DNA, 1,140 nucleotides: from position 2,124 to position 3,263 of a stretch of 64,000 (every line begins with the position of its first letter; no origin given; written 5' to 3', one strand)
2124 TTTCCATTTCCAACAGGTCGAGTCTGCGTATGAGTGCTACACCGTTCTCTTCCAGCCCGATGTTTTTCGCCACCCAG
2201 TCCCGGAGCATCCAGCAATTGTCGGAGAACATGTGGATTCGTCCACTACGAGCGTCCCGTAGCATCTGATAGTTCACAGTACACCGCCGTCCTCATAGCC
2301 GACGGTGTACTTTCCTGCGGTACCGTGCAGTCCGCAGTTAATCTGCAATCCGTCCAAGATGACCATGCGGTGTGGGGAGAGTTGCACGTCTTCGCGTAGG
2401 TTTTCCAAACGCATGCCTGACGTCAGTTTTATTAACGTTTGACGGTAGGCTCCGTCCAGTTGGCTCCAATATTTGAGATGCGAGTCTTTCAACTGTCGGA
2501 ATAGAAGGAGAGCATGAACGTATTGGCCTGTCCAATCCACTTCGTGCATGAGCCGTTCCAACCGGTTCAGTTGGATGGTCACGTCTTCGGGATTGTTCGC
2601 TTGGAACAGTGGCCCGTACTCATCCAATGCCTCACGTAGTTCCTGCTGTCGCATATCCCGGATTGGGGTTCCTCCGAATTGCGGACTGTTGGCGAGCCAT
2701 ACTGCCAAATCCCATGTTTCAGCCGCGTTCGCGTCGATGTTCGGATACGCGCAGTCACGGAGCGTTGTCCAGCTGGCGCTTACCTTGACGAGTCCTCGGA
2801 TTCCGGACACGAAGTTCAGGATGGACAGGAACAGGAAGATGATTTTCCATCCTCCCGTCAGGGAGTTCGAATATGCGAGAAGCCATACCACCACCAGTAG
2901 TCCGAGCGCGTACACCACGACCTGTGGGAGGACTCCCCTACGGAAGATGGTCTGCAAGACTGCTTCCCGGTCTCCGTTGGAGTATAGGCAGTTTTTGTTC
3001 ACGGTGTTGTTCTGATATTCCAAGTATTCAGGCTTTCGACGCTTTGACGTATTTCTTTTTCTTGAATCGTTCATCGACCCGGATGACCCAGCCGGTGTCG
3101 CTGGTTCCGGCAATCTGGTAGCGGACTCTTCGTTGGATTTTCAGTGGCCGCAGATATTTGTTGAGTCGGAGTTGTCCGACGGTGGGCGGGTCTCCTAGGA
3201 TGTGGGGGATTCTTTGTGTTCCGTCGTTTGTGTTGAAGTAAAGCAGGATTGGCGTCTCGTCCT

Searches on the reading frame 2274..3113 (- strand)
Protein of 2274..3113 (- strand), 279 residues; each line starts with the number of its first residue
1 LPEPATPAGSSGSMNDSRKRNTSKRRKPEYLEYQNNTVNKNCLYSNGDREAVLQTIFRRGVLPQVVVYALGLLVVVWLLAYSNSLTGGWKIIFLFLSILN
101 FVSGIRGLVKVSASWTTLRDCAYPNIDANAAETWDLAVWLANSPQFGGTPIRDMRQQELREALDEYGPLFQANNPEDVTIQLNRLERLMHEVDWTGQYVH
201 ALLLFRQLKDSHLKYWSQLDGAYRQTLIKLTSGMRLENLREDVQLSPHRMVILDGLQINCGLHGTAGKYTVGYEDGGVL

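Call 23: search_protein_families(library=pfam, proteins=[window:2274-3113:-], max_evalue=0.001)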
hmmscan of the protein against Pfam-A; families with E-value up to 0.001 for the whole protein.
window:2274-3113:- (279 aa): 0 families

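Call 99: find_related_loci(query=window:2277-3113:-, collection=viral_contigs, flank=10000)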
Query window:2277-3113:- (279 aa) in viral_contigs; peptide patterns used: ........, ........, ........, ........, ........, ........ (x = any residue, [..] = any of these).
30 stretches matched a pattern; 24 encode a relative of the query (tblastn E <= 1e-3); 23 distinct loci.
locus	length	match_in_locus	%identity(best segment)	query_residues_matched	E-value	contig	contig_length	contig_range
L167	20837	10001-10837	99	1-279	0e+0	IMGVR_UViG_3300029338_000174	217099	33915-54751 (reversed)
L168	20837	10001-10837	99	1-279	0e+0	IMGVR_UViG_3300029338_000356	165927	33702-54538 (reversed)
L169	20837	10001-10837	99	1-279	0e+0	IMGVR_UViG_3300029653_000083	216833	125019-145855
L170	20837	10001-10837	99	1-279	0e+0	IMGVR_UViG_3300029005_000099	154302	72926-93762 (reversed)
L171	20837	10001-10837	95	1-279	0e+0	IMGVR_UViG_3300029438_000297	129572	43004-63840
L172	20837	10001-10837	95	1-279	0e+0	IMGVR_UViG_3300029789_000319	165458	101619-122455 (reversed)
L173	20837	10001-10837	94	1-279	7e-179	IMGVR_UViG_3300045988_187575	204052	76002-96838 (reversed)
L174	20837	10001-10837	94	1-279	7e-179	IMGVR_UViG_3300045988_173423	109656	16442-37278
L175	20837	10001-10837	94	1-279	2e-178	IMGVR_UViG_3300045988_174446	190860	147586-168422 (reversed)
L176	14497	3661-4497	94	1-279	2e-178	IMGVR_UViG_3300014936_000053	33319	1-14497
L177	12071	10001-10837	94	1-279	2e-178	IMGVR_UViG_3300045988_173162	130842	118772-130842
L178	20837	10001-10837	94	1-279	2e-177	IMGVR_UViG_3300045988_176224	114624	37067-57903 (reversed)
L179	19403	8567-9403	93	1-279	3e-176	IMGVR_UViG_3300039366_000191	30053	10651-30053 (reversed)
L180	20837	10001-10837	92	1-279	3e-175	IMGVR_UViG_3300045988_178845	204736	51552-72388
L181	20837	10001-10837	92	1-279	5e-175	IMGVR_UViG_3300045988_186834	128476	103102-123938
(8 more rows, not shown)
